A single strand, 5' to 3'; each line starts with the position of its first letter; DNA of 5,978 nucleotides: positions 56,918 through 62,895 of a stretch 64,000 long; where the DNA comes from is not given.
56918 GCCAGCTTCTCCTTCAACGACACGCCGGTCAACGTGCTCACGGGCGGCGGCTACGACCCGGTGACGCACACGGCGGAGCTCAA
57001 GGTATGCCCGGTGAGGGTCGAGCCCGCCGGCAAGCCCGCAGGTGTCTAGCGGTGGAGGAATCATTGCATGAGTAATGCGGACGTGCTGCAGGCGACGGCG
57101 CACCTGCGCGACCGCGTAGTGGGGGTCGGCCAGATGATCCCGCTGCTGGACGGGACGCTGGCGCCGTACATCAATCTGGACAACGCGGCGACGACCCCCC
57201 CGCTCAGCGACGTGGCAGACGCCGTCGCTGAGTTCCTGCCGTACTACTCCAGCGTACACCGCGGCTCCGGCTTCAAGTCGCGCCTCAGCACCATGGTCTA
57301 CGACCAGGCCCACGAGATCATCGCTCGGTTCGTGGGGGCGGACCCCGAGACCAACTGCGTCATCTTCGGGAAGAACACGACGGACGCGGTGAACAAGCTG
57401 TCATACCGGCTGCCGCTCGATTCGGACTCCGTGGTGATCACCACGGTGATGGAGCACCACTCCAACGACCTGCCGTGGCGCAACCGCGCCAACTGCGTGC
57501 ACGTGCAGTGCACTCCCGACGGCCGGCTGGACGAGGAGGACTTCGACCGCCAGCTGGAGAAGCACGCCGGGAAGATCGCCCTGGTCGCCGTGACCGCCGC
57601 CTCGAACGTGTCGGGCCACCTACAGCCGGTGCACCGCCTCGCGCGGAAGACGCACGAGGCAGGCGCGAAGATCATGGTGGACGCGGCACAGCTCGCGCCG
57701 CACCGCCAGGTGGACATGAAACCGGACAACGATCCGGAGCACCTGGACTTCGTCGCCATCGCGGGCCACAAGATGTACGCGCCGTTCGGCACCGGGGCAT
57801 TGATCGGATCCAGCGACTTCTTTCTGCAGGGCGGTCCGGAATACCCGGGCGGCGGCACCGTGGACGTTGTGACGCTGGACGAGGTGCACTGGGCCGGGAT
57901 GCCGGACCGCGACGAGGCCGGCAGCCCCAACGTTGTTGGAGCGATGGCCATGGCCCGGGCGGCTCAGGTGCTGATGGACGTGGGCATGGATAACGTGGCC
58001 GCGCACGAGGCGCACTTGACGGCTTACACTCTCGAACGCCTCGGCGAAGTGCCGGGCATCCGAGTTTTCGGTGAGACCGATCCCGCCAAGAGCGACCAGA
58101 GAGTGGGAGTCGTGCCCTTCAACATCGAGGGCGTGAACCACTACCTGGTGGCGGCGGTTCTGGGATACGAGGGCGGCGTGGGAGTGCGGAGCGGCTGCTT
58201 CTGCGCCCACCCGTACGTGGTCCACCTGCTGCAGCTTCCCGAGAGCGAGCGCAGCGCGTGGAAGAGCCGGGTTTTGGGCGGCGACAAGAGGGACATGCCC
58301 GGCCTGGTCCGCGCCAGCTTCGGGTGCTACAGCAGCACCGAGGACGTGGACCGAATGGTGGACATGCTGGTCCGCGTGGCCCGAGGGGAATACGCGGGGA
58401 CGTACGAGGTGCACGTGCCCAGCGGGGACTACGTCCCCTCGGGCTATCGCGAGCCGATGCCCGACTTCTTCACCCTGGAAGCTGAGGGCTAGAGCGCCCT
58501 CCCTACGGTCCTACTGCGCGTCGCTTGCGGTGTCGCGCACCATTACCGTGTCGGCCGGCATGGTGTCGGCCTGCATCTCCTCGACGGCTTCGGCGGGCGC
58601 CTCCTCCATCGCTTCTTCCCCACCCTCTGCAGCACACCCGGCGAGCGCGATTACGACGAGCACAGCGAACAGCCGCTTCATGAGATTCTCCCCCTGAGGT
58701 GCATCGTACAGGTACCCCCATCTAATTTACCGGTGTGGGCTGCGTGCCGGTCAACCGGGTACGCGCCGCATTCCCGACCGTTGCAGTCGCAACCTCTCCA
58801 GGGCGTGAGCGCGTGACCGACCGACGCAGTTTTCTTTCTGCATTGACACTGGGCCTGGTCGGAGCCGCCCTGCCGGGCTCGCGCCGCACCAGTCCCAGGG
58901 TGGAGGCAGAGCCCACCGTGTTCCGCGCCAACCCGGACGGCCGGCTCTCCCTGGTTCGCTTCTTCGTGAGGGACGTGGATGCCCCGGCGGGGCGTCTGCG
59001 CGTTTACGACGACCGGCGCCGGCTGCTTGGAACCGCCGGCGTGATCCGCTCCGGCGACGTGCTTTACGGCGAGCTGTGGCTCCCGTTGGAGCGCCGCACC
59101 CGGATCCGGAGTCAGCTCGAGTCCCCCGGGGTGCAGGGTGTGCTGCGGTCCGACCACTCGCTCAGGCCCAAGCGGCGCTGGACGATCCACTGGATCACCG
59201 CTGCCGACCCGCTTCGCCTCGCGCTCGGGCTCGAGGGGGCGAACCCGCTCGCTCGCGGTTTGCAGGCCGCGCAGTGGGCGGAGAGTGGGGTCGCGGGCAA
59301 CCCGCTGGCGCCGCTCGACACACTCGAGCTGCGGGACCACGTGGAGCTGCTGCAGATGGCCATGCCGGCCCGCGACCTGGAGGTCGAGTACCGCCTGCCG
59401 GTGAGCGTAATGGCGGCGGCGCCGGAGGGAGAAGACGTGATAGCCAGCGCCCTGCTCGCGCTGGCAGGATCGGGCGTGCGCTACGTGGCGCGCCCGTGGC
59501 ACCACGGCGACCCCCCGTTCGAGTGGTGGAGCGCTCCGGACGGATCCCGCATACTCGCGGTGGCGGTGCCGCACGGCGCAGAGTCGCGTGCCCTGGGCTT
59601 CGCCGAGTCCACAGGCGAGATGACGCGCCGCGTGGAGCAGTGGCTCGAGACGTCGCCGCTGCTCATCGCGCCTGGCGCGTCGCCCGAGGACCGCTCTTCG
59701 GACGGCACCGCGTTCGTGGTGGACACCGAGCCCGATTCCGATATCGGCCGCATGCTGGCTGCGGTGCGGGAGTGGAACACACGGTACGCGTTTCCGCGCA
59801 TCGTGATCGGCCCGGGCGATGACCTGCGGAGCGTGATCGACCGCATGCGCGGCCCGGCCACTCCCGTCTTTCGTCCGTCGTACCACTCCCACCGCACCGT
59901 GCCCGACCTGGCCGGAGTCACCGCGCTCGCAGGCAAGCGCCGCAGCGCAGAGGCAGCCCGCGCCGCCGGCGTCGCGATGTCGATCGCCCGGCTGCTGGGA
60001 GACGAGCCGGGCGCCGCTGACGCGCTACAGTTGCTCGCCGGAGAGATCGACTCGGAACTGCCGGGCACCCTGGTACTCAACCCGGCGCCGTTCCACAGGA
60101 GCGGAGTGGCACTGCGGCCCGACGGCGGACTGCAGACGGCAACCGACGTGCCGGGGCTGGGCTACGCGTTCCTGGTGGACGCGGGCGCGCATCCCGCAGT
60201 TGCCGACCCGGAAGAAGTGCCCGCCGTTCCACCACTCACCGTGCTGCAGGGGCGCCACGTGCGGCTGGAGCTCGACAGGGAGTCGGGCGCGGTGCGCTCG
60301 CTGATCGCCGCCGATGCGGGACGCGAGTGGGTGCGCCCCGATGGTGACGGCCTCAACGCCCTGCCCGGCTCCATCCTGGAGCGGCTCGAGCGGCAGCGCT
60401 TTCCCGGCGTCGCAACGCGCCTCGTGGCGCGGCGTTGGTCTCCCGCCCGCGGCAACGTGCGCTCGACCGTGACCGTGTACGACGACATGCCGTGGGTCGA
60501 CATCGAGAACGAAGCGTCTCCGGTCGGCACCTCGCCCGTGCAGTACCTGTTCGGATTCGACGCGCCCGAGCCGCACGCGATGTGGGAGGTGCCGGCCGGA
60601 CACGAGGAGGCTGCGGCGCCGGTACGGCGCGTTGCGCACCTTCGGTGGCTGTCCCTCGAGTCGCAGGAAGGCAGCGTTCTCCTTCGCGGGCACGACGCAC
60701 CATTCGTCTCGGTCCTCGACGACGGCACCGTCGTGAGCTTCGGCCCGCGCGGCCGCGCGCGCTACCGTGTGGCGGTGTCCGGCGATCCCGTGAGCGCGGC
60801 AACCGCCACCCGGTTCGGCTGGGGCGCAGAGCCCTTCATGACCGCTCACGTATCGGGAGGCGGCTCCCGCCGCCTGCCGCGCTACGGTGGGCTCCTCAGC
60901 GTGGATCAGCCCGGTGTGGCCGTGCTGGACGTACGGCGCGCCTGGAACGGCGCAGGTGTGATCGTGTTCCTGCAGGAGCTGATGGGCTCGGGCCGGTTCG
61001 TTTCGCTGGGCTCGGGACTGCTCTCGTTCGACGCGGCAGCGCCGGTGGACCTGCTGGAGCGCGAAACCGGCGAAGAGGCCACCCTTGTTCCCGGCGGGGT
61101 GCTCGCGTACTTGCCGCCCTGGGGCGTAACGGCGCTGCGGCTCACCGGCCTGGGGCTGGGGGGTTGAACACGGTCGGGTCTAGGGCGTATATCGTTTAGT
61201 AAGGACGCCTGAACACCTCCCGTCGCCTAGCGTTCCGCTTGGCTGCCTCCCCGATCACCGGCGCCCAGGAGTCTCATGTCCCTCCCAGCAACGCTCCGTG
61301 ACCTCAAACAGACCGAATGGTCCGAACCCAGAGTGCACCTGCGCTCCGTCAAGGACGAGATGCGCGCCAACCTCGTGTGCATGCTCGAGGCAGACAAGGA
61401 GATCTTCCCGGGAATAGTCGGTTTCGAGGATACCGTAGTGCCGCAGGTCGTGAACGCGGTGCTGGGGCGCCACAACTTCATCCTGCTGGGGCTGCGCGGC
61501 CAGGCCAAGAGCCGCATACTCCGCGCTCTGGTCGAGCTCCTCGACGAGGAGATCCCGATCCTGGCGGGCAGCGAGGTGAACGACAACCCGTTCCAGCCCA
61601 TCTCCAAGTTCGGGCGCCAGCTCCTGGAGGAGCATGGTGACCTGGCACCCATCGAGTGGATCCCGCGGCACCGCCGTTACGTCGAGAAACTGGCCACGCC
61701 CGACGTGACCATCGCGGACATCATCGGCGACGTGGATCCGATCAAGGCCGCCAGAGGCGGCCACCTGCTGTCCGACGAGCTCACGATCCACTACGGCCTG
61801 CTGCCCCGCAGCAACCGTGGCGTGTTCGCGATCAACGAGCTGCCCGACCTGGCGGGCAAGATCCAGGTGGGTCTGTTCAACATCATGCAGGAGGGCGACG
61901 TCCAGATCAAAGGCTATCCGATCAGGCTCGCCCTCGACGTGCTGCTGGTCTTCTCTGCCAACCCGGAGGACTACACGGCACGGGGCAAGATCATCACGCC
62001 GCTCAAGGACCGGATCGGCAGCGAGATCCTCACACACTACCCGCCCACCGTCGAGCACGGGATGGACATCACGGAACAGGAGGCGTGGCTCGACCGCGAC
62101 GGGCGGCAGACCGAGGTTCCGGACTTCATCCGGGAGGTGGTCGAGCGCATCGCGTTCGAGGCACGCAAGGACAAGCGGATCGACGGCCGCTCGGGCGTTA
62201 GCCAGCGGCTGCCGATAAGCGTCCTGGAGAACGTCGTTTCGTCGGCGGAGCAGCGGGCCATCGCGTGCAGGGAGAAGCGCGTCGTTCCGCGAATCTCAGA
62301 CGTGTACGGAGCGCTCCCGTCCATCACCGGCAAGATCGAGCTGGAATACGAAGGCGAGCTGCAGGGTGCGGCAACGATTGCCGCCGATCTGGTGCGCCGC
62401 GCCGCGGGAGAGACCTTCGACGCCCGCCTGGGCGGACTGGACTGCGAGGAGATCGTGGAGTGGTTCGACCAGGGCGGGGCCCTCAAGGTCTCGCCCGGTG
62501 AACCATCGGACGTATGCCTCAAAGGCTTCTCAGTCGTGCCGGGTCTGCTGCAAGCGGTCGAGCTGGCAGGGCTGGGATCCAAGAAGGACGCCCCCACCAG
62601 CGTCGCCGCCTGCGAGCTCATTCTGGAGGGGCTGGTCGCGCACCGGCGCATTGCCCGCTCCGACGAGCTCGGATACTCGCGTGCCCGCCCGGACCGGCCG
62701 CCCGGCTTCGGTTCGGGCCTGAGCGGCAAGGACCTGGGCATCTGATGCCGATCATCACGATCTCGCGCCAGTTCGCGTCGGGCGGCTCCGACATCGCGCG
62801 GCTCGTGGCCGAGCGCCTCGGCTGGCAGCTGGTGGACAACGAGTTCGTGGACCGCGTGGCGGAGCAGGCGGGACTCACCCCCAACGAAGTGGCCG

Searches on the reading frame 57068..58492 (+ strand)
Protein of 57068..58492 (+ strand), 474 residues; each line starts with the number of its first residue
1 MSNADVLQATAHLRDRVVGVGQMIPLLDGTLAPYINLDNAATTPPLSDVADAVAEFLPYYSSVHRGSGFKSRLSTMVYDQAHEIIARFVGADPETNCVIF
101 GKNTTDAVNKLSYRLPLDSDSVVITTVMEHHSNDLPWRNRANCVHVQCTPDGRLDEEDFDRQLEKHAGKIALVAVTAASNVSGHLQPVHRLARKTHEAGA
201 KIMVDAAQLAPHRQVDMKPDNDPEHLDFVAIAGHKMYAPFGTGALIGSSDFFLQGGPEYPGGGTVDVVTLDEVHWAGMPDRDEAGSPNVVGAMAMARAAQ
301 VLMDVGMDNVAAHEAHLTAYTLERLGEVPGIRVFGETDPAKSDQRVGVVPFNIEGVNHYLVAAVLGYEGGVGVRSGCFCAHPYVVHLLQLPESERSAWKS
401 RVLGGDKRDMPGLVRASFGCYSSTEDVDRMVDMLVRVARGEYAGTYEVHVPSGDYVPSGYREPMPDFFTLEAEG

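Call 10: search_protein_families(library=pfam, proteins=[window:57068-58492:+])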
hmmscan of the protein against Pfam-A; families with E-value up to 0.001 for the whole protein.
window:57068-58492:+ (474 aa): 1 family
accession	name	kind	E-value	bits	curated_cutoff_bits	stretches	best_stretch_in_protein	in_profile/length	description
PF00266.25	Aminotran_5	-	6.9e-82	275.8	21.5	1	35-429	1-370/371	Aminotransferase class-V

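Call 63: search_protein_families(library=ncbifam, proteins=[window:57068-58489:+], max_evalue=0.00001)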
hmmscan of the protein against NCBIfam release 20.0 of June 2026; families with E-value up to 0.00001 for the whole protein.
window:57068-58489:+ (474 aa): 15 families
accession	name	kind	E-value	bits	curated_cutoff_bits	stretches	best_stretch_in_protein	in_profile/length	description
TIGR01979.1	sufS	subfamily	8e-84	281.8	475.1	1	25-438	8-399/403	SufS family cysteine desulfurase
NF041166.1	f2_encap_cargo1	exception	1.2e-61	209.6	800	1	33-383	245-590/623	family 2A encapsulin nanocompartment cargo protein cysteine desulfurase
NF006791.0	PRK09295.1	equivalog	6.6e-55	186.8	661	1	32-386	22-371/406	cysteine desulfurase SufS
TIGR01977.1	am_tr_V_EF2568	hypoth_equivalog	1.5e-49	169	377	1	36-380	2-338/376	cysteine desulfurase family protein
NF008126.0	PRK10874.1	equivalog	8.4e-47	160.2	607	1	35-387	21-366/401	cysteine desulfurase CsdA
TIGR03392.1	FeS_syn_CsdA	equivalog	5.3e-46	157.6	493.6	1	35-386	18-362/398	cysteine desulfurase CsdA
TIGR01976.1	am_tr_V_VC1184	hypoth_equivalog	1.1e-40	140.2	352.35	2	20-249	6-233/401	cysteine desulfurase-like protein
NF040779.1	Sec_lyase_SclA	exception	6.7e-31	107.5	525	1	40-380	6-338/378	selenocysteine lyase SclA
TIGR03402.1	FeS_nifS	equivalog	1.1e-19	70.5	530.75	1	35-246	1-209/379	cysteine desulfurase NifS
TIGR03235.1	DNA_S_dndA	equivalog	1.5e-19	70.5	480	1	37-378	2-325/353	cysteine desulfurase DndA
TIGR04343.1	egtE_PLP_lyase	equivalog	1e-12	47.6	400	1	35-338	15-300/370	ergothioneine biosynthesis PLP-dependent enzyme EgtE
NF010611.0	PRK14012.1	equivalog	1.1e-12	47.7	548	1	35-246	7-219/406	IscS subfamily cysteine desulfurase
TIGR02006.1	IscS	equivalog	1.2e-09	37.7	643.2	1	35-246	5-215/402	IscS subfamily cysteine desulfurase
NF002806.0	PRK02948.1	subfamily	3.8e-09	36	304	1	35-440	2-374/381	IscS subfamily cysteine desulfurase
TIGR03403.1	nifS_epsilon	equivalog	6.4e-07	28.5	587.7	1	123-249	93-216/382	NifS family cysteine desulfurase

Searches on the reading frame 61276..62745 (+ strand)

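Call 10: search_protein_families(library=pfam, proteins=[window:61276-62745:+])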
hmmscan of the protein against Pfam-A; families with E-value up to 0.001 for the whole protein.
window:61276-62745:+ (489 aa): 0 families

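Call 63: search_protein_families(library=ncbifam, proteins=[window:61276-62742:+], max_evalue=0.00001)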
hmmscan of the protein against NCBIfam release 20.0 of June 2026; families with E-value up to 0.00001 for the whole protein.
window:61276-62742:+ (489 aa): 3 families
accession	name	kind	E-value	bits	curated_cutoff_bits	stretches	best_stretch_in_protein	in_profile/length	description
TIGR02030.1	BchI-ChlI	equivalog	1.4e-08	34.3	466.95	1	47-275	6-224/337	magnesium chelatase ATPase subunit I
TIGR02442.1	Cob-chelat-sub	hypoth_equivalog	6e-07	28.3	779.45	1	44-278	3-223/641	putative cobaltochelatase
TIGR02031.1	BchD-ChlD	equivalog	1.7e-06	27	499.55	1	71-270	22-181/608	magnesium chelatase ATPase subunit D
